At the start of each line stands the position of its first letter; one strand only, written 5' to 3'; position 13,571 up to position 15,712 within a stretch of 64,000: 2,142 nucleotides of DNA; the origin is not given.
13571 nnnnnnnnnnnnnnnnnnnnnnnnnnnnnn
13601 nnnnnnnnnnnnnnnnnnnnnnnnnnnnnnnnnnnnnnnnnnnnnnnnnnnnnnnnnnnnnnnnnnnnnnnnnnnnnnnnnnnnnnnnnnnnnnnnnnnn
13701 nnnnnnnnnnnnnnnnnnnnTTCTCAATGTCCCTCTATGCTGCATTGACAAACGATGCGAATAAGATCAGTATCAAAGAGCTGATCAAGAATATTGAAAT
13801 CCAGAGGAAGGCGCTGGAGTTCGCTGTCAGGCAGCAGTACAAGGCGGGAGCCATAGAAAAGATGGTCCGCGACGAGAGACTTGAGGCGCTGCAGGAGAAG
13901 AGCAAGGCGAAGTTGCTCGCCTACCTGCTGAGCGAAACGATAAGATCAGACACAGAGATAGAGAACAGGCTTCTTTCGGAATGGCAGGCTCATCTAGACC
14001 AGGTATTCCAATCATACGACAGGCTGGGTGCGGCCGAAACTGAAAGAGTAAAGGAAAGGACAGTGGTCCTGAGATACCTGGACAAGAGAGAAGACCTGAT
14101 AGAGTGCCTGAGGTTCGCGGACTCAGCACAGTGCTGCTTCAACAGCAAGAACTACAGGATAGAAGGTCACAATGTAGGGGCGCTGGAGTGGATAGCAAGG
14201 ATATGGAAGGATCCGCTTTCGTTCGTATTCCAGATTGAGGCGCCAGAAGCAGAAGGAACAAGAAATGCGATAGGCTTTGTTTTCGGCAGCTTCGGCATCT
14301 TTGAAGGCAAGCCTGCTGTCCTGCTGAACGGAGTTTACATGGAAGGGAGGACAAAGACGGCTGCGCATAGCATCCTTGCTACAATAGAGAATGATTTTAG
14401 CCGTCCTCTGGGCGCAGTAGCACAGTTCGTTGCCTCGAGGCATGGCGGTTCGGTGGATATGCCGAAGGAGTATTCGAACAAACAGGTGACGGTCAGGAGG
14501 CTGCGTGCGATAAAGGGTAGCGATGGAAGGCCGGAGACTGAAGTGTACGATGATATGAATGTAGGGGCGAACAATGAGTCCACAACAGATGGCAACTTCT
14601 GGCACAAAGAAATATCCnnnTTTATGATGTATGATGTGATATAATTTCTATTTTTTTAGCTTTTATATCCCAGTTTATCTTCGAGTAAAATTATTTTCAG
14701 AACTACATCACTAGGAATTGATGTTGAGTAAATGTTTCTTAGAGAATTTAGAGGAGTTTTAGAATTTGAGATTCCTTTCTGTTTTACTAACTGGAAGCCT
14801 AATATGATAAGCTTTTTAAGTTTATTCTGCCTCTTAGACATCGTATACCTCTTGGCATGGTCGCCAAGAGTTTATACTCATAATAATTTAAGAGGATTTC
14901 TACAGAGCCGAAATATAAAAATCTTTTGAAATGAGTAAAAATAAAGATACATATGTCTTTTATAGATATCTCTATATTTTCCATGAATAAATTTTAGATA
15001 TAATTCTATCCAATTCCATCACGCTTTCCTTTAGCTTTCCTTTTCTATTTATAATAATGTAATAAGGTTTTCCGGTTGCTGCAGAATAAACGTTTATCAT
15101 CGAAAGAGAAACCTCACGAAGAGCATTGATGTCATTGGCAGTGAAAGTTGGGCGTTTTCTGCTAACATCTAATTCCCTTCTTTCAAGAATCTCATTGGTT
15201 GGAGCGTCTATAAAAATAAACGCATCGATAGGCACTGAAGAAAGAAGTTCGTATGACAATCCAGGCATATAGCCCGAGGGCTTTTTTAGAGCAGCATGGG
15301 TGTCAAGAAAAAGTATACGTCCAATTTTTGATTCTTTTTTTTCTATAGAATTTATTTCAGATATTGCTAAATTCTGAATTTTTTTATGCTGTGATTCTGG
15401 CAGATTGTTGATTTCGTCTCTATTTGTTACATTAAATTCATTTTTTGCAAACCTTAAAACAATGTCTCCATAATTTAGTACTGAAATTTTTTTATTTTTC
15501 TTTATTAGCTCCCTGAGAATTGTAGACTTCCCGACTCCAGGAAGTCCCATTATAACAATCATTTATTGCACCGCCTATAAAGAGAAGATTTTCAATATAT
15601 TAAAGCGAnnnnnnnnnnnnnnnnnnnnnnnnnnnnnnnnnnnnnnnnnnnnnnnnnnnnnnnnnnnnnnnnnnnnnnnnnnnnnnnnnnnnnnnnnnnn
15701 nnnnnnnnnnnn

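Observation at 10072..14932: IS skeleton with TIRs and 21-bp direct repeats carrying a GC-rich foreign cargo, inserted inside the conserved secY-adk / DUF106-cmk string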

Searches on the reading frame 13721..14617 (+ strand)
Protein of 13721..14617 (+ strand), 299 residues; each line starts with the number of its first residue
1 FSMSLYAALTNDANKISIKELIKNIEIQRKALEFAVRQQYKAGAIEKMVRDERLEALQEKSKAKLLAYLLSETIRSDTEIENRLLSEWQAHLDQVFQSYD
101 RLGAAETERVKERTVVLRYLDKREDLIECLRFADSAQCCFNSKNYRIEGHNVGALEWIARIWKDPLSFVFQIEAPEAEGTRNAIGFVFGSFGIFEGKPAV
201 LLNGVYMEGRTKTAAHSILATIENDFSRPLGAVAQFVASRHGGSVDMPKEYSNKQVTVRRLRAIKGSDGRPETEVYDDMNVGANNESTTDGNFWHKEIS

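Call 64: predict_structure(alignment_id=A2)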
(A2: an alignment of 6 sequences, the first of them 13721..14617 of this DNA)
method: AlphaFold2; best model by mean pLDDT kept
length: 299 residues; sequences in the alignment: 6
mean_pLDDT: 62.7   pTM: 0.47
mean pLDDT of the five models: 62.7, 52.5, 50.4, 49.6, 45.8
residues with pLDDT >= 90: 0; 70-90: 107; 50-70: 127; < 50: 65
segments of 3 or more residues with pLDDT < 50: 1-6, 104-112, 143-152, 240-244, 262-291
pLDDT, mean of each block of 10 residues (from residue 1): 45 61 79 87 85 83 79 65 69 68 44 62 64 61 46 51 63 63 73 71 68 64 67 68 54 64 45 37 35 62
secondary structure, 60 per line:
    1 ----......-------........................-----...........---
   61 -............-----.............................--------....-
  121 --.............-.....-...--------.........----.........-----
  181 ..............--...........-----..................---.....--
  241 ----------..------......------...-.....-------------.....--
elements in order: H5-10 H18-41 H47-57 H62-73 H79-107 E116-119 H123-135 E137-141 H154-162 E167-175 E181-194 E197-207 H213-230 E234-238 E259-264 E275-279 E293-297

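Call 68: fold_search(model_id=the predicted structure, library=pdb)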
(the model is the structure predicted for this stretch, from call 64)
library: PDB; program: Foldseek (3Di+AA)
matches with E <= 10: 523; with E <= 0.001: 3
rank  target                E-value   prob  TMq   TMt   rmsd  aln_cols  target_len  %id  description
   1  6nbe_N                3.0e-04  1.00  0.36  0.54  10.1       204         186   11  Ternary Complex of Ac-Alpha-Actin with Profilin and CoA-NAA80 (released 2020-04-15)
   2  6nas_N                4.3e-04  1.00  0.36  0.55   9.8       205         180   13  Ternary Complex of Ac-Alpha-Actin with Profilin and AcCoA-NAA80 (released 2020-01-29)
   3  7kwx_A                6.1e-04  1.00  0.29  0.47   4.6       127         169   17  Spermidine N-acetyltransferase SpeG N152L mutant from Vibrio cholerae (released 2020-12-16)
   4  6dau_B                1.1e-03  1.00  0.29  0.47   4.6       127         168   16  Crystal structure of E33Q and E41Q mutant forms of the spermidine/spermine N-acetyltransferase SpeG from Vibrio choler (released 2018-07-04)
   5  6dau_A                1.1e-03  1.00  0.28  0.45   4.7       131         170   16  Crystal structure of E33Q and E41Q mutant forms of the spermidine/spermine N-acetyltransferase SpeG from Vibrio choler (released 2018-07-04)
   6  5cnp_D                1.4e-03  1.00  0.29  0.46   4.6       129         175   18  X-ray crystal structure of Spermidine n1-acetyltransferase from Vibrio cholerae. (released 2015-07-29)
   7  4ua3_A                2.0e-03  1.00  0.34  0.51  11.0       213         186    9  Crystal structure of selenomethionine labeled SpNatD (released 2015-01-28)
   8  5kta                  2.1e-03  1.00  0.29  0.45   5.5       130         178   21  Apo FdhC- a nucleotide-linked sugar GNAT (released 2016-07-27)
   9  6ajm_B                2.3e-03  1.00  0.27  0.47   6.1       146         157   14  Crystal structure of apo AtaTR (released 2019-01-02)
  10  6d72_C                2.8e-03  1.00  0.29  0.45   4.5       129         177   19  Crystal structure of spermidine/spermine N-acetyltransferase SpeG from Yersinia pestis in complex with calcium ions. (released 2018-05-16)
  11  3fb3_A                3.0e-03  1.00  0.27  0.49   5.8       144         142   15  Crystal Structure of Trypanosoma Brucei Acetyltransferase, Tb11.01.2886 (released 2008-11-25)
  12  4zm6_A                3.4e-03  1.00  0.31  0.12   7.1       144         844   12  A unique GCN5-related glucosamine N-acetyltransferase region exist in the fungal multi-domain GH3 beta-N-acetylglucosa (released 2015-12-09)
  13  7kwq_C                3.4e-03  1.00  0.29  0.46   4.6       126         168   17  Spermidine N-acetyltransferase SpeG R149-K152 chimera from Vibrio cholerae and hSSAT (released 2020-12-16)
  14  4ua3_B                3.4e-03  1.00  0.32  0.47  12.3       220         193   10  Crystal structure of selenomethionine labeled SpNatD (released 2015-01-28)
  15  3eo4_D                3.4e-03  1.00  0.28  0.47   8.0       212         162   11  The crystal structure of a domain from Methanocaldococcus jannaschii DSM 2661 (released 2008-10-14)
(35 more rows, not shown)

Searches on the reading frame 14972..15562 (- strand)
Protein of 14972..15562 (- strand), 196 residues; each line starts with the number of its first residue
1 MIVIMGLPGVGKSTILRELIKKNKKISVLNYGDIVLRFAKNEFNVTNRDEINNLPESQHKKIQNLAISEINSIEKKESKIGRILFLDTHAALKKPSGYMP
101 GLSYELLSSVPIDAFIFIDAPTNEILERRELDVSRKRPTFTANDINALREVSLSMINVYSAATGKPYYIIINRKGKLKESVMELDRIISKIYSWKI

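Call 9: search_protein_families(library=pfam, proteins=[window:14972-15562:-], max_evalue=0.01)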
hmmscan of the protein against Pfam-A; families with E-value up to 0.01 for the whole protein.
window:14972-15562:- (196 aa): 12 families
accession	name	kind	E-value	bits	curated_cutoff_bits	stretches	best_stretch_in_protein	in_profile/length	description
PF13207.12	AAA_17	-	3e-26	92.7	27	1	5-145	1-135/136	AAA domain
PF13238.12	AAA_18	-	7.9e-09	36.5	29.4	1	2-133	1-112/128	AAA domain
PF13173.12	AAA_14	-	5.6e-05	23.6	27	1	2-83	5-84/129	AAA domain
PF01926.29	MMR_HSR1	-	7.9e-05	23.2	21.9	1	2-28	2-26/113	50S ribosome-binding GTPase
PF01443.25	Viral_helicase1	-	7.9e-05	23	21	1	2-87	1-66/228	Viral superfamily 1 RNA helicase core domain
PF13671.12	AAA_33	-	0.00013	22.7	27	1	1-56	1-57/143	AAA domain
PF13521.12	AAA_28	-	0.00025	21.7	27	1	2-90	2-83/164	AAA domain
PF13401.12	AAA_22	-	0.0013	19.5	27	1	1-25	7-33/130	AAA domain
PF13191.12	AAA_16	-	0.0021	19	32.6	1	2-24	27-49/167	AAA ATPase domain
PF08433.16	KTI12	-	0.0024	17.8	22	1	1-48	3-52/271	Chromatin associated protein KTI12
PF01637.24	ATPase_2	-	0.0029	17.9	33.2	0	2-73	23-101/225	ATPase domain predominantly from Archaea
PF20720.3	nSTAND3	-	0.0077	16.4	27.2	0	1-25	19-43/155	Novel STAND NTPase 3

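Call 12: find_encoding_contigs(protein=window:14972-15562:-, flank=10000, max_places=10)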
Protein window:14972-15562:- (196 aa): 4 contigs read that carry it; 3 places shown.
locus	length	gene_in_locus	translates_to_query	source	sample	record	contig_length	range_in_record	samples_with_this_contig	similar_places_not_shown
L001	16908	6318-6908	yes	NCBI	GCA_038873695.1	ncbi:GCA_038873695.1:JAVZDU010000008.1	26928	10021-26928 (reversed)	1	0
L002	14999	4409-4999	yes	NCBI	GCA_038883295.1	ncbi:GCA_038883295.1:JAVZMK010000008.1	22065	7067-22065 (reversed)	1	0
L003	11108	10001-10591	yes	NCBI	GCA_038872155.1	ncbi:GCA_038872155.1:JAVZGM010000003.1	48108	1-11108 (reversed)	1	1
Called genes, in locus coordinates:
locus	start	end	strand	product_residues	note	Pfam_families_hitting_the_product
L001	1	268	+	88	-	PF00673:Ribosomal_L5_C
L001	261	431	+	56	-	PF00253:Ribosomal_S14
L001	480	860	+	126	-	PF00410:Ribosomal_S8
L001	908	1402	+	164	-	PF00347:Ribosomal_L6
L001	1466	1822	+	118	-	PF01655:Ribosomal_L32e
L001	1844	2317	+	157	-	PF01280:Ribosomal_L19e, PF25476:Ribosomal_L19e_C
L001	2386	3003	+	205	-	PF17144:Ribosomal_L5e, PF00861:Ribosomal_L18p (weak)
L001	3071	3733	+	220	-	PF00333:Ribosomal_S5, PF03719:Ribosomal_S5_C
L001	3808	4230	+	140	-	PF00327:Ribosomal_L30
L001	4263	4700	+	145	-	PF00828:Ribosomal_L27A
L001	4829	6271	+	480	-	PF00344:SecY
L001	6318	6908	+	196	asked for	PF13207:AAA_17, PF13238:AAA_18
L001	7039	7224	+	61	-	-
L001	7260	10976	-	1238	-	PF00515:TPR_1 (faint), PF07719:TPR_2 (faint), PF08626:TRAPPC9-Trs120 (faint), PF12862:ANAPC5 (faint), PF13176:TPR_7 (faint), PF14559:TPR_19 (faint), PF24603:TPR_30 (faint), PF13424:TPR_12 (weak), +1 more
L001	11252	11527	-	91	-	-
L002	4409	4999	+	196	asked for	PF13207:AAA_17, PF13238:AAA_18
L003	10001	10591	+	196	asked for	PF13207:AAA_17, PF13238:AAA_18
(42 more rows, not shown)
